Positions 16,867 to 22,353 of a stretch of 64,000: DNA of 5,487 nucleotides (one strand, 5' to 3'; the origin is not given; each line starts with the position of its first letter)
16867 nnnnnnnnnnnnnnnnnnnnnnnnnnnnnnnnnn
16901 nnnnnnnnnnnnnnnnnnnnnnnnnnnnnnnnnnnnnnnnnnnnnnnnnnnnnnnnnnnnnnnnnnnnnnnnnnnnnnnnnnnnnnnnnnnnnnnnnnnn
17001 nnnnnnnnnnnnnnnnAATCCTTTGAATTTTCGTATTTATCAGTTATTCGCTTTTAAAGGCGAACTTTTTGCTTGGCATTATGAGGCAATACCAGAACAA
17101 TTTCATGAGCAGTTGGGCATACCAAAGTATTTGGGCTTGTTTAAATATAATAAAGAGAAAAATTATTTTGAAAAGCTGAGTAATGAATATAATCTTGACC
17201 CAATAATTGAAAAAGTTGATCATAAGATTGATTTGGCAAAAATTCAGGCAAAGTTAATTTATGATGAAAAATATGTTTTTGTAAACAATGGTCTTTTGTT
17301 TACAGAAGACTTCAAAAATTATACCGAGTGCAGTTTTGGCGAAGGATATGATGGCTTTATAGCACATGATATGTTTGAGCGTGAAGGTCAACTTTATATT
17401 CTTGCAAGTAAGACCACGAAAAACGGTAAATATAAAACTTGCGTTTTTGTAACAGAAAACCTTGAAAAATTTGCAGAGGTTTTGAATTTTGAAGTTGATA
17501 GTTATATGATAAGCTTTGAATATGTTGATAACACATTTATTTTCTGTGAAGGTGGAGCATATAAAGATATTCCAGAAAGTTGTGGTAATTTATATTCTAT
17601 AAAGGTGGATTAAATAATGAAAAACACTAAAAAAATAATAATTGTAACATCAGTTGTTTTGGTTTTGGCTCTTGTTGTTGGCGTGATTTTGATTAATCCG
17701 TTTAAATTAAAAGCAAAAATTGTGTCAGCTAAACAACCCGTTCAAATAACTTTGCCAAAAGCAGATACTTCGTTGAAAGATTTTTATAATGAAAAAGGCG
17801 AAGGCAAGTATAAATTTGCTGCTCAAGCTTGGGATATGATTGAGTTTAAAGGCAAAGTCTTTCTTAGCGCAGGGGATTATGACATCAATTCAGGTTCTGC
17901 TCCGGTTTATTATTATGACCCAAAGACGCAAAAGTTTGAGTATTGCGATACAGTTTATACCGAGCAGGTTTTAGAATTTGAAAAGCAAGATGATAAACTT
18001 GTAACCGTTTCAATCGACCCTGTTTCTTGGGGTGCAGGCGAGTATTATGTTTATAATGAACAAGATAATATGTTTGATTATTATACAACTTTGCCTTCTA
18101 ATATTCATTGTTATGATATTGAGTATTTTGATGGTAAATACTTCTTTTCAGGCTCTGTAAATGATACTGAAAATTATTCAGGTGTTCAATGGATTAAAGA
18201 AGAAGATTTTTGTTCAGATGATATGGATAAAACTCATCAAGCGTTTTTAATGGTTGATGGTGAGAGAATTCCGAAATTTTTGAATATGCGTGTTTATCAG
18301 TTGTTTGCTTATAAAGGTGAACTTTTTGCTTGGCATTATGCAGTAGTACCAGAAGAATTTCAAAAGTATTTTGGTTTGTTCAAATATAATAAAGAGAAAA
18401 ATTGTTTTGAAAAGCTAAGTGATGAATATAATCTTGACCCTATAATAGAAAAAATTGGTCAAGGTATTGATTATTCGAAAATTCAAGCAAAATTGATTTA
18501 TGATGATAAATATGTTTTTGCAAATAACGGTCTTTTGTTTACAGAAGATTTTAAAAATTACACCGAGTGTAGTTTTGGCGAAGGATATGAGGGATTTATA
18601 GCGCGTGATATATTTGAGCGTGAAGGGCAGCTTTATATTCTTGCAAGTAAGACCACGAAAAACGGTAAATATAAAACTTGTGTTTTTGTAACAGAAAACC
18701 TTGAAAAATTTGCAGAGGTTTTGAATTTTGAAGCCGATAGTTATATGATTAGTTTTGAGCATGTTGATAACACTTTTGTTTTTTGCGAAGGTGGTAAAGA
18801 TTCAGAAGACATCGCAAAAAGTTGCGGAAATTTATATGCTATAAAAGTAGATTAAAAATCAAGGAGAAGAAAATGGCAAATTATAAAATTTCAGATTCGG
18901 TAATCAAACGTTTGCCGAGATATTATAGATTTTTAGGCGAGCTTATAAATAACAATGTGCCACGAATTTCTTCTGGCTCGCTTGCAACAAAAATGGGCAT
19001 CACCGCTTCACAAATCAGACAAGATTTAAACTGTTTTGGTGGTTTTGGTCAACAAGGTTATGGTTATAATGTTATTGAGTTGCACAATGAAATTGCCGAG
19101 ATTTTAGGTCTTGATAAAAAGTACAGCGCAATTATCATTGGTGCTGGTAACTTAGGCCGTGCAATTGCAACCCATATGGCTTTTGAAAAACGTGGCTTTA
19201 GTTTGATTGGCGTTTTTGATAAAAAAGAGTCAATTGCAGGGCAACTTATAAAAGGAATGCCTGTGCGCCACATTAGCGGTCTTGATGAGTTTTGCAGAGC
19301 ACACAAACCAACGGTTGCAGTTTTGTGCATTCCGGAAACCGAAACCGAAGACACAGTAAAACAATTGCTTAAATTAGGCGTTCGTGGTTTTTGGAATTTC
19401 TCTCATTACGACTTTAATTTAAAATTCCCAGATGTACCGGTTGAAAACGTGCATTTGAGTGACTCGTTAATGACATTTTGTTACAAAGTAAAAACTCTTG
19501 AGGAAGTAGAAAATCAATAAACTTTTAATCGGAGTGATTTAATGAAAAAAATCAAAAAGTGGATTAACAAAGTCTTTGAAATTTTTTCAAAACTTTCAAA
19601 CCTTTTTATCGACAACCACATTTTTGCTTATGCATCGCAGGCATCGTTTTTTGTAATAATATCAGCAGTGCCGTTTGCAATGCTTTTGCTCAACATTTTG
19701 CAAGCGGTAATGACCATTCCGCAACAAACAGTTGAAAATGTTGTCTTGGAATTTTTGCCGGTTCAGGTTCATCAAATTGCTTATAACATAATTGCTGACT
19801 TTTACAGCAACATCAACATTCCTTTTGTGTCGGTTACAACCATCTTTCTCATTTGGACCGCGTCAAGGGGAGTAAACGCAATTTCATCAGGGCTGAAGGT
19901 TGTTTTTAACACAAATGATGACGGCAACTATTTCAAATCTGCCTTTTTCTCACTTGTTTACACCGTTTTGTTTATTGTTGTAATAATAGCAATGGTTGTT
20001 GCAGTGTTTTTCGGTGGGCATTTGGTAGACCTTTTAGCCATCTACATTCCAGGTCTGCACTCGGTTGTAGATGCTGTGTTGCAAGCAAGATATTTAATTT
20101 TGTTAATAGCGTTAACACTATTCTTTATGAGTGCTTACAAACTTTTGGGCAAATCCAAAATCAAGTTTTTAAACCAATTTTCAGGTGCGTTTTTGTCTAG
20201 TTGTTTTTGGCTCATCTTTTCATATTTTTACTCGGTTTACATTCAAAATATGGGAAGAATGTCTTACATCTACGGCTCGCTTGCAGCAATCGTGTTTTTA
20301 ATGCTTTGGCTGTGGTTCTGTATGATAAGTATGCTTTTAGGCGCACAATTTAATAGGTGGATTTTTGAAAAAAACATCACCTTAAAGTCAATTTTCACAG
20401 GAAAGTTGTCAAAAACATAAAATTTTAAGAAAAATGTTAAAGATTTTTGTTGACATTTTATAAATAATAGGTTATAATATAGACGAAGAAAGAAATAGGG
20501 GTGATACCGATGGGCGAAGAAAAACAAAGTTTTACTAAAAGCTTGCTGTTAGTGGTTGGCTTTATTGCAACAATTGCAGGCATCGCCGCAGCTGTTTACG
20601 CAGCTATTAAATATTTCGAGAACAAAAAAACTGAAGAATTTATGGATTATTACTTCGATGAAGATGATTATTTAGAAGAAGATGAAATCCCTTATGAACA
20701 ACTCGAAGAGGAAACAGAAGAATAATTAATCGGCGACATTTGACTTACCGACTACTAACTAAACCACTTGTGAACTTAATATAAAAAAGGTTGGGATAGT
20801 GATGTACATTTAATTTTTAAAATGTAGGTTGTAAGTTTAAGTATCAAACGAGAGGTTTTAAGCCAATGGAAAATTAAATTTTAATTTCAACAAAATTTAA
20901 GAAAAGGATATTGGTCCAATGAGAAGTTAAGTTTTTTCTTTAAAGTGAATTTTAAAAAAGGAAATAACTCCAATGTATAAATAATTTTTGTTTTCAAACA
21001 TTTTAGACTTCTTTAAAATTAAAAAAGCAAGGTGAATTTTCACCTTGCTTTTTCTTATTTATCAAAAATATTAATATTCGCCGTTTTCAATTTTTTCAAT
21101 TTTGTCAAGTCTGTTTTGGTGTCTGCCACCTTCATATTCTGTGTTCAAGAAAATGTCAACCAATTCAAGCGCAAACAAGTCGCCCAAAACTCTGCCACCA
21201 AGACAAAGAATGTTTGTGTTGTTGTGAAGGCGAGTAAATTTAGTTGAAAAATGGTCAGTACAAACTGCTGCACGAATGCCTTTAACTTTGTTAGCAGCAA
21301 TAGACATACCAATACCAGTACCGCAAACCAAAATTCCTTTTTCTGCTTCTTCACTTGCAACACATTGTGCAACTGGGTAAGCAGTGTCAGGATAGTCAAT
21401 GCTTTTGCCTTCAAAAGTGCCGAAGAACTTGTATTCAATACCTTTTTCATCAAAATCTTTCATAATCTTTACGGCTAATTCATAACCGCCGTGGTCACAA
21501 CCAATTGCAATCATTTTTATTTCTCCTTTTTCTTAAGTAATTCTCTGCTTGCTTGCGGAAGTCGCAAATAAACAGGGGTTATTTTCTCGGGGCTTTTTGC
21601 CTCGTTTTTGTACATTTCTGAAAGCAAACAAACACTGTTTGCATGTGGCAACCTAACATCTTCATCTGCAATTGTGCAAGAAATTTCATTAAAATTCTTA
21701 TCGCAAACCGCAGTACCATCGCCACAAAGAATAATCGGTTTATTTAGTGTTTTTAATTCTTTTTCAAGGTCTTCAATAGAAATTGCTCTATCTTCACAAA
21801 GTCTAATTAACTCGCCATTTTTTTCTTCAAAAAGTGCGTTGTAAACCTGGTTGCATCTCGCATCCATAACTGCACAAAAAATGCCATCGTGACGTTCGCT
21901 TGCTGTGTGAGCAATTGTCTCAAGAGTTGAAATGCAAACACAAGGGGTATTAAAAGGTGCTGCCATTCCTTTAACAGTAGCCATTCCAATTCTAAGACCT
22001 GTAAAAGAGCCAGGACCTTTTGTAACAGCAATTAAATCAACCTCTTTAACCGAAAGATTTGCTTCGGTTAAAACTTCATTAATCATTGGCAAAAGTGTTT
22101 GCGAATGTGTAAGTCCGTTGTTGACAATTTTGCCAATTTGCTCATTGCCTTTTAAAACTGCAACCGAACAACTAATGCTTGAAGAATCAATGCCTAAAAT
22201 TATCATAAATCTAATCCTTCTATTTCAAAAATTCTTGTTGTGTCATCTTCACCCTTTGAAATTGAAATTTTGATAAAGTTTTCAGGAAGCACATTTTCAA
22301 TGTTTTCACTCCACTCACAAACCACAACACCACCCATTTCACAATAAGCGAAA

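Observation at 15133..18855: Tandem triplication of an uncharacterised membrane-anchored beta-propeller-like protein family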

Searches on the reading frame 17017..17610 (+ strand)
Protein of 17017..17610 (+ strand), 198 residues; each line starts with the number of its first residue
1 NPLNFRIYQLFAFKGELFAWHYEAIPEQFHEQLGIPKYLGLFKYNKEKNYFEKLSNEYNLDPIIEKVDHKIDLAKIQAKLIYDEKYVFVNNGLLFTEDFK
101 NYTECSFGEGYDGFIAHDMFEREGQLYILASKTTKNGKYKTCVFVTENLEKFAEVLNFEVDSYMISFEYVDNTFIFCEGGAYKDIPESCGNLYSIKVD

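Call 61: search_solved_structures(query=A4, max_evalue=10)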
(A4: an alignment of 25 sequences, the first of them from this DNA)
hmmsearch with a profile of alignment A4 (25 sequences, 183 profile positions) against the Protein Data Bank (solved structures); distinct sequences matched with E-value up to 10: 1.
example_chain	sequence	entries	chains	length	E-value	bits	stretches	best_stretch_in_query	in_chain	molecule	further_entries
5z1o_A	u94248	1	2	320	0.22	14.6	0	8-52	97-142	Outer Surface Protein A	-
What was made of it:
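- Closest known: Kelch-repeat beta-propellers. Different: Only blades 1-3 show the sequence signal, and a profile of the C-terminal half finds nothing in the PDB (call 61).
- Tried and rejected: With the C-terminal half only, nothing appeared (call 61).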

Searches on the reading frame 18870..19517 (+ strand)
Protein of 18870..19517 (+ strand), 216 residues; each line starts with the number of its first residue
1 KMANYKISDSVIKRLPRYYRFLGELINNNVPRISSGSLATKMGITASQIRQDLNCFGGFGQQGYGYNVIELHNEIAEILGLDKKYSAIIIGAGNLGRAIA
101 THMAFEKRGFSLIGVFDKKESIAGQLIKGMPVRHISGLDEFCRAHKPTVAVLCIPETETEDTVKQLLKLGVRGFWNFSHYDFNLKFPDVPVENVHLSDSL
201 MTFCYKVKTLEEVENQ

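Call 19: search_protein_families(library=pfam, proteins=[window:18870-19517:+], max_evalue=0.001)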
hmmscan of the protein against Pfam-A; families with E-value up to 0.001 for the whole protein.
window:18870-19517:+ (216 aa): 4 families
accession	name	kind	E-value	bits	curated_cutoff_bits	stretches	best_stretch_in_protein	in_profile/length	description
PF06971.19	Put_DNA-bind_N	-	2e-20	73.1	27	1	6-54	1-49/49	Putative DNA-binding protein N-terminus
PF02629.25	CoA_binding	-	6.1e-15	56.2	22.3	1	82-178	1-95/97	CoA binding domain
PF01408.29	GFO_IDH_MocA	-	6.1e-06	27.4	24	1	88-171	4-87/120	Oxidoreductase family, NAD-binding Rossmann fold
PF13380.12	CoA_binding_2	-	0.00046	21.1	22.8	0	107-177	25-86/116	CoA binding domain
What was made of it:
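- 18873..19520 (+): Rex-type redox-sensing repressor gene, the conserved downstream neighbour, 17 nt after copy 3. Pfam Put_DNA-bind_N plus CoA_binding (call 19).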

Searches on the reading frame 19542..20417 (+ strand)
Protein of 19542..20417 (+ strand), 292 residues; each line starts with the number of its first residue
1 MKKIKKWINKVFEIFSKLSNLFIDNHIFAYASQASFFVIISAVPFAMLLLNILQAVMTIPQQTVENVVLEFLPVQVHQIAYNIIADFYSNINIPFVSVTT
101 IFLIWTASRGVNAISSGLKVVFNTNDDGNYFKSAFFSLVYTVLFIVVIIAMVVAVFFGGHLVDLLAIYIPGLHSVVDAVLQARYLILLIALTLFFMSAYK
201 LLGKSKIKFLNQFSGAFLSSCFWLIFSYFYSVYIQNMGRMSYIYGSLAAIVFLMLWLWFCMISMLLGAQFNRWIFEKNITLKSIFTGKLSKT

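Call 19: search_protein_families(library=pfam, proteins=[window:19542-20417:+], max_evalue=0.001)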
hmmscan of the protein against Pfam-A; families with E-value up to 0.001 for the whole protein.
window:19542-20417:+ (292 aa): 1 family
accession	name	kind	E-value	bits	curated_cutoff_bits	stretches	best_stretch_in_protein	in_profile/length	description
PF03631.20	Virul_fac_BrkB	-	6.5e-43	147.7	33.7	1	24-276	2-257/259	Virulence factor BrkB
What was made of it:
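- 19542..20420 (+): BrkB/YihY-family membrane protein gene, the last conserved member of the syntenic block. Pfam Virul_fac_BrkB E=6.5e-43 (call 19).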

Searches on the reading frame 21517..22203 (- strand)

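Call 19: search_protein_families(library=pfam, proteins=[window:21517-22203:-], max_evalue=0.001)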
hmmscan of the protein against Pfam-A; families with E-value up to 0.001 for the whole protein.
window:21517-22203:- (228 aa): 1 family
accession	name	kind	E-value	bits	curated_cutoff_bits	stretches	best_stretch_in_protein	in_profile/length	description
PF00814.31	TsaD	-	5.9e-31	108.6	24.8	1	32-217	28-259/264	tRNA N6-adenosine threonylcarbamoyltransferase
